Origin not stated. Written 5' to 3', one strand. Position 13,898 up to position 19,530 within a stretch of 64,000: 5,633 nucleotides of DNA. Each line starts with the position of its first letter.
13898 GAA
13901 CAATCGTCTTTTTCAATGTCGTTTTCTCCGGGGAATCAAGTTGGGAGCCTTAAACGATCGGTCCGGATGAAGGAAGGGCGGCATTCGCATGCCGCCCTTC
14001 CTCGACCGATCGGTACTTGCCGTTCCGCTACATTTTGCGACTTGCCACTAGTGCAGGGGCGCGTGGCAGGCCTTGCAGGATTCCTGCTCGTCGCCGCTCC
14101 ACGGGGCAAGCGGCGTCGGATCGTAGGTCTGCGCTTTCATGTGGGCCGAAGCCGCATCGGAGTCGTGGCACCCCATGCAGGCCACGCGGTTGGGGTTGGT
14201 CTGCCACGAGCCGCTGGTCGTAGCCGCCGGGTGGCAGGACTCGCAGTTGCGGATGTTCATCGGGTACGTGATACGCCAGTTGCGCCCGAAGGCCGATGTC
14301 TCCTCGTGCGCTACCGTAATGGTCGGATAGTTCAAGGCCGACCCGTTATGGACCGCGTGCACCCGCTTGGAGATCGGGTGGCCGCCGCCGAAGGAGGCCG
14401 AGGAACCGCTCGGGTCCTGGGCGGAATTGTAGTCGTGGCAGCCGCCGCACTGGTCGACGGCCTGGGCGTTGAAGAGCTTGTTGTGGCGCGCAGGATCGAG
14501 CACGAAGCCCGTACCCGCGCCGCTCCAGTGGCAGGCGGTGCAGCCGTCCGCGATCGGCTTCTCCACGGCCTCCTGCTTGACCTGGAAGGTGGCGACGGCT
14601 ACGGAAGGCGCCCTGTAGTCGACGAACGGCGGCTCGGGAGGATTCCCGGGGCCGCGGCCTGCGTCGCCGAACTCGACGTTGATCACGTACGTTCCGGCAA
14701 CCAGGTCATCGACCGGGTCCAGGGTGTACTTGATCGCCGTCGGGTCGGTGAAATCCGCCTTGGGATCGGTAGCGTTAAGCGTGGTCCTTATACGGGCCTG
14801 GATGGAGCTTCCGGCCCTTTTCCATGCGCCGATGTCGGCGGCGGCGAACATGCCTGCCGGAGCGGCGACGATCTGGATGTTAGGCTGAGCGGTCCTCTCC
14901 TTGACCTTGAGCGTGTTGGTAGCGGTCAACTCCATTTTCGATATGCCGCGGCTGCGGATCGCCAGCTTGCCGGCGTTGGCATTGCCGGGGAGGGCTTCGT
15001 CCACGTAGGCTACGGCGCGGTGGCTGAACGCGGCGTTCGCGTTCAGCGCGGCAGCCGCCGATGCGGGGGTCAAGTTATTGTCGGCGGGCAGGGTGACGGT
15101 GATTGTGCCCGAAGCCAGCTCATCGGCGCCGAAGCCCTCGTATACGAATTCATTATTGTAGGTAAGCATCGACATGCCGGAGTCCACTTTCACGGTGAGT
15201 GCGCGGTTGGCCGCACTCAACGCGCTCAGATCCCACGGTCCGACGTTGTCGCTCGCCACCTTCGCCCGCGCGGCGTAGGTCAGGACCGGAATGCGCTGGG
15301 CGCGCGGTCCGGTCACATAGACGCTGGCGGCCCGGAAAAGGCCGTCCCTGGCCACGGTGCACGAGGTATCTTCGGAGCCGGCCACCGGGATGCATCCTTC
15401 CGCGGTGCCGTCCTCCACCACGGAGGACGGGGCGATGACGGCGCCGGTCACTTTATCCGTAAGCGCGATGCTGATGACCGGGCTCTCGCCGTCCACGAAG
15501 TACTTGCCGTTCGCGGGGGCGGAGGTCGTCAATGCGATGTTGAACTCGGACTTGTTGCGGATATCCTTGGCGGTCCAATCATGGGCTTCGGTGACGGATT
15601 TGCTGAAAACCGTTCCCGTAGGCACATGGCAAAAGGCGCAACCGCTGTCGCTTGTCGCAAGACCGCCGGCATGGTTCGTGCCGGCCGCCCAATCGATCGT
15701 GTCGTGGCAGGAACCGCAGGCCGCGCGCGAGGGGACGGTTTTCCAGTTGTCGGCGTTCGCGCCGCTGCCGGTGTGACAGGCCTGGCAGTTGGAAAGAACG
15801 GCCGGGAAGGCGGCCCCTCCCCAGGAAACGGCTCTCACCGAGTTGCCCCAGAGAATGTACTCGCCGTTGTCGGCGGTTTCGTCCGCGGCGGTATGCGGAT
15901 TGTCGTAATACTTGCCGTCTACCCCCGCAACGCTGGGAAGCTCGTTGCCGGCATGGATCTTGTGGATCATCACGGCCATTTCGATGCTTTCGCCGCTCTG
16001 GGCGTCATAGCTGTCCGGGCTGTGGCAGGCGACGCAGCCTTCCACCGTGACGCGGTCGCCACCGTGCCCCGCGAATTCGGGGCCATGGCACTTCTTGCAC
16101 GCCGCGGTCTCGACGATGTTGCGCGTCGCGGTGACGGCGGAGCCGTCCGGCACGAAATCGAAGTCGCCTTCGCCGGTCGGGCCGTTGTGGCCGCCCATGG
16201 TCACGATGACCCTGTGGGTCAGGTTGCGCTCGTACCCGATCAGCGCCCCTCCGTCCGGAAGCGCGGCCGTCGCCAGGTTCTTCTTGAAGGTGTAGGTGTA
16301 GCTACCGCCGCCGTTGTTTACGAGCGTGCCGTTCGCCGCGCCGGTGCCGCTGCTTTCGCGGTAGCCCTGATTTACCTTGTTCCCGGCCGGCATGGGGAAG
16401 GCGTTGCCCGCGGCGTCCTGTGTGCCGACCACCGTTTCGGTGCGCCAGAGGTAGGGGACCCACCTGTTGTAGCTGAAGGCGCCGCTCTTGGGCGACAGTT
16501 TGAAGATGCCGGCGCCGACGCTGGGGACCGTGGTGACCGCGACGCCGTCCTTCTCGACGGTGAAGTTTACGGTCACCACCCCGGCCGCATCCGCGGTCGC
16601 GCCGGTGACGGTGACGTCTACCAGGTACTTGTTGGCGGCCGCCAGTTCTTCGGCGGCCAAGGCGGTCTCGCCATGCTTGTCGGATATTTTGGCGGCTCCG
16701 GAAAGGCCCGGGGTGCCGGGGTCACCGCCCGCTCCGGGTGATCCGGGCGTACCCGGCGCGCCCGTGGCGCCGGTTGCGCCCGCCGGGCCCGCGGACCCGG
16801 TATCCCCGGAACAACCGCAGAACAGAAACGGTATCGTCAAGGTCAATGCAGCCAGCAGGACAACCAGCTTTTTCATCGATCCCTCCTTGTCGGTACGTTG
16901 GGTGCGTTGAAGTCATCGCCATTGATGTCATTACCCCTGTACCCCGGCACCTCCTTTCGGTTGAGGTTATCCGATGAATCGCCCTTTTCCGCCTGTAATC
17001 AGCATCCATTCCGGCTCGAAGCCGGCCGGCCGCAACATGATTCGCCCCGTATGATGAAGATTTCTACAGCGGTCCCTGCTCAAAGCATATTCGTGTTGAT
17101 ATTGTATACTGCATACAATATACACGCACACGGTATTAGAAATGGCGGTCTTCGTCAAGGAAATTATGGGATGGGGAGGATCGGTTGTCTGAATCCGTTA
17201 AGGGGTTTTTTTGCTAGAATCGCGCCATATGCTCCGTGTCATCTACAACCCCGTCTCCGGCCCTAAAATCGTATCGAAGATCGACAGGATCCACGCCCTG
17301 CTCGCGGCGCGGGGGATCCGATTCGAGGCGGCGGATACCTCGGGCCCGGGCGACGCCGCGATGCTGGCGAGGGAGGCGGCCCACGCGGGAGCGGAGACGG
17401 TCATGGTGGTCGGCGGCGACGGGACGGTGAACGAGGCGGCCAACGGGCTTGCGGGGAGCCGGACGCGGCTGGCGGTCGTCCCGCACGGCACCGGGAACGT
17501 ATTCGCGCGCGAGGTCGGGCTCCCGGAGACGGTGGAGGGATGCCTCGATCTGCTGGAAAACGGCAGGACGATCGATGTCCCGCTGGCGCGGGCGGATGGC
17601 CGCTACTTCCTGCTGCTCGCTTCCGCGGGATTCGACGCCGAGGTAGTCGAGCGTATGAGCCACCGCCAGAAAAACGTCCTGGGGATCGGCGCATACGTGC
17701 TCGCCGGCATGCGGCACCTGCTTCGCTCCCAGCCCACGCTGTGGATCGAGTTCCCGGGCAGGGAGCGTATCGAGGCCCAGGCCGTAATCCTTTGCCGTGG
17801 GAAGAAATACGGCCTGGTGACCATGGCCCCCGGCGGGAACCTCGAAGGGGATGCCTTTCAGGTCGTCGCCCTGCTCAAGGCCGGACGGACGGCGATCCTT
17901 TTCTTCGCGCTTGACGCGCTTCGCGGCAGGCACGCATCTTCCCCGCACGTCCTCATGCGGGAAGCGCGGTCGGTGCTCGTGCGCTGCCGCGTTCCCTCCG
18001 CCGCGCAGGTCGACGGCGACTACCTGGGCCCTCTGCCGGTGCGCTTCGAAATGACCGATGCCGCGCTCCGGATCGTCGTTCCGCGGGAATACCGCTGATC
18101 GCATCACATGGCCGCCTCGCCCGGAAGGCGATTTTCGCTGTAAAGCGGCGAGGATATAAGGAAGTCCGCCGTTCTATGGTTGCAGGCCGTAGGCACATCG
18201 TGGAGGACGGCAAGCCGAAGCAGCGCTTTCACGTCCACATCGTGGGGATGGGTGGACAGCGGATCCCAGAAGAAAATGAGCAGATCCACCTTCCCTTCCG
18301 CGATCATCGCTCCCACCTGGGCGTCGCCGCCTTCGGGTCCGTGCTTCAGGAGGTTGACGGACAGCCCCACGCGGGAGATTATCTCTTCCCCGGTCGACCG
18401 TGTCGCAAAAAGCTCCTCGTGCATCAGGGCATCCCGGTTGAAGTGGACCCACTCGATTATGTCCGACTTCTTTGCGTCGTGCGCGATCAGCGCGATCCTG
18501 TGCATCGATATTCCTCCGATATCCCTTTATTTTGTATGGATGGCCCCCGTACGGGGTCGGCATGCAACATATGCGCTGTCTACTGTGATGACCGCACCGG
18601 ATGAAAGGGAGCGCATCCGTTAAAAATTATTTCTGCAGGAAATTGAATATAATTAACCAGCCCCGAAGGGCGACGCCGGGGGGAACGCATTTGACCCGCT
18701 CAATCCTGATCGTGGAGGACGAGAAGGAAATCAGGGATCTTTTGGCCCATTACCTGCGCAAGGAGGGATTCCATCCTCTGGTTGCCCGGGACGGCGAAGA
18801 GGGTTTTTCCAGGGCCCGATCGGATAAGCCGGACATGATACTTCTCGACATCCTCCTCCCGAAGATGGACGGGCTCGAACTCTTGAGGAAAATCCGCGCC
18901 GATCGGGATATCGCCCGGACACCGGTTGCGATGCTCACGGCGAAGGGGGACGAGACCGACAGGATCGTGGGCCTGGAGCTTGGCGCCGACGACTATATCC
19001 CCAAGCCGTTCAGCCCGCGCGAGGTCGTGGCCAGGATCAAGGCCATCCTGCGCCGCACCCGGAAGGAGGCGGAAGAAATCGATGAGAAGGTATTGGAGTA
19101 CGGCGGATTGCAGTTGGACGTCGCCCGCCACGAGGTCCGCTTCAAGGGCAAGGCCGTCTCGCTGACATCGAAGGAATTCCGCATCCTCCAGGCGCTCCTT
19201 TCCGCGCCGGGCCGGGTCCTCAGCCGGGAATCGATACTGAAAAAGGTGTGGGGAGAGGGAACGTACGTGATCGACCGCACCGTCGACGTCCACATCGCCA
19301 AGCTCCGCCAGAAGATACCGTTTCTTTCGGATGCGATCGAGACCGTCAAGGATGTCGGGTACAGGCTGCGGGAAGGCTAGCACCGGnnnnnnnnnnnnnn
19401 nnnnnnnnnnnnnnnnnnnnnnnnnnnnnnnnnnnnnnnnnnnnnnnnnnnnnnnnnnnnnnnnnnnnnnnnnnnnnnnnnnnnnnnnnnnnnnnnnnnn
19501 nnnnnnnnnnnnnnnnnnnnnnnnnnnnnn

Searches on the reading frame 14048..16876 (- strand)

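Call 58: search_protein_families(library=pfam, proteins=[window:14048-16876:-], max_evalue=0.00001)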
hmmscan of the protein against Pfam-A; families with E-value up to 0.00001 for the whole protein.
window:14048-16876:- (942 aa): 5 families
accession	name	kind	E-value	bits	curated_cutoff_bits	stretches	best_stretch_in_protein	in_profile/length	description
PF22113.1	Mtrc-MtrF_II-IV_dom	-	1e-36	126.6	30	2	252-422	1-168/176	Outer membrane cytochrome MtrC/MtrF-like, domains II/IV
PF14522.11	Cytochrome_C7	-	5.1e-13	49.1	24.8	0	875-938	13-66/67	Cytochrome c7 and related cytochrome c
PF09699.15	Paired_CXXCH_1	-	2.1e-10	40.6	20.6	0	773-816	2-38/41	Doubled CXXCH motif (Paired_CXXCH_1)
PF14537.11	Cytochrom_c3_2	-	4.3e-09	37.2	25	0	877-939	8-65/79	Cytochrome c3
PF22112.2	OmcA-like_N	-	4.9e-07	30.2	27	1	89-243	3-162/167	OmcA-like N-terminal domain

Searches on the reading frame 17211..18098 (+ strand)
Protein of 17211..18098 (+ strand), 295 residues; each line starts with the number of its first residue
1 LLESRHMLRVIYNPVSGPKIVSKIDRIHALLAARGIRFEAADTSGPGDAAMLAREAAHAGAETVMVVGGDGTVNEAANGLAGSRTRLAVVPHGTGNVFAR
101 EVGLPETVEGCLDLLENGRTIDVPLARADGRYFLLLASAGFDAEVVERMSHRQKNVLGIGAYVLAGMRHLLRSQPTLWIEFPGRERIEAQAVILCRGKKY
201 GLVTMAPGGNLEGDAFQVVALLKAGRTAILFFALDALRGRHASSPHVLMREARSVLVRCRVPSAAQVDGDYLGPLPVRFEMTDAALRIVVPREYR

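Call 58: search_protein_families(library=pfam, proteins=[window:17211-18098:+], max_evalue=0.00001)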
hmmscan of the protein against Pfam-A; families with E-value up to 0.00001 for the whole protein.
window:17211-18098:+ (295 aa): 2 families
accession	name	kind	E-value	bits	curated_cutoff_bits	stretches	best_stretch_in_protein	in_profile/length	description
PF00781.29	DAGK_cat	-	2.7e-30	105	23.6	1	8-126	2-123/125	Diacylglycerol kinase catalytic domain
PF19279.4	YegS_C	-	3.7e-12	46.7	27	1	138-289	4-157/158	YegS C-terminal NAD kinase beta sandwich-like domain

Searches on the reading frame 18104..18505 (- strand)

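Call 58: search_protein_families(library=pfam, proteins=[window:18104-18505:-], max_evalue=0.00001)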
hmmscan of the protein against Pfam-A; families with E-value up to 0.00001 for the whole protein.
window:18104-18505:- (133 aa): 1 family
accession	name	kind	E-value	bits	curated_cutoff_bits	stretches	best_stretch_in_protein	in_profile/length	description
PF02142.27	MGS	-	2.1e-13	50.6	24.1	1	17-107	3-93/94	MGS-like domain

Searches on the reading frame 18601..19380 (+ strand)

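Call 58: search_protein_families(library=pfam, proteins=[window:18601-19380:+], max_evalue=0.00001)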
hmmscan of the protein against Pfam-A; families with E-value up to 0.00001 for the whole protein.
window:18601-19380:+ (259 aa): 2 families
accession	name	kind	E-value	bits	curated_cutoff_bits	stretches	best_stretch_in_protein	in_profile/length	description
PF00072.30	Response_reg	-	6.8e-30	103.9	30.2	1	35-147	1-111/111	Response regulator receiver domain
PF00486.34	Trans_reg_C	-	4.7e-25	87.9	26.2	1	183-256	1-77/77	Transcriptional regulatory protein, C terminal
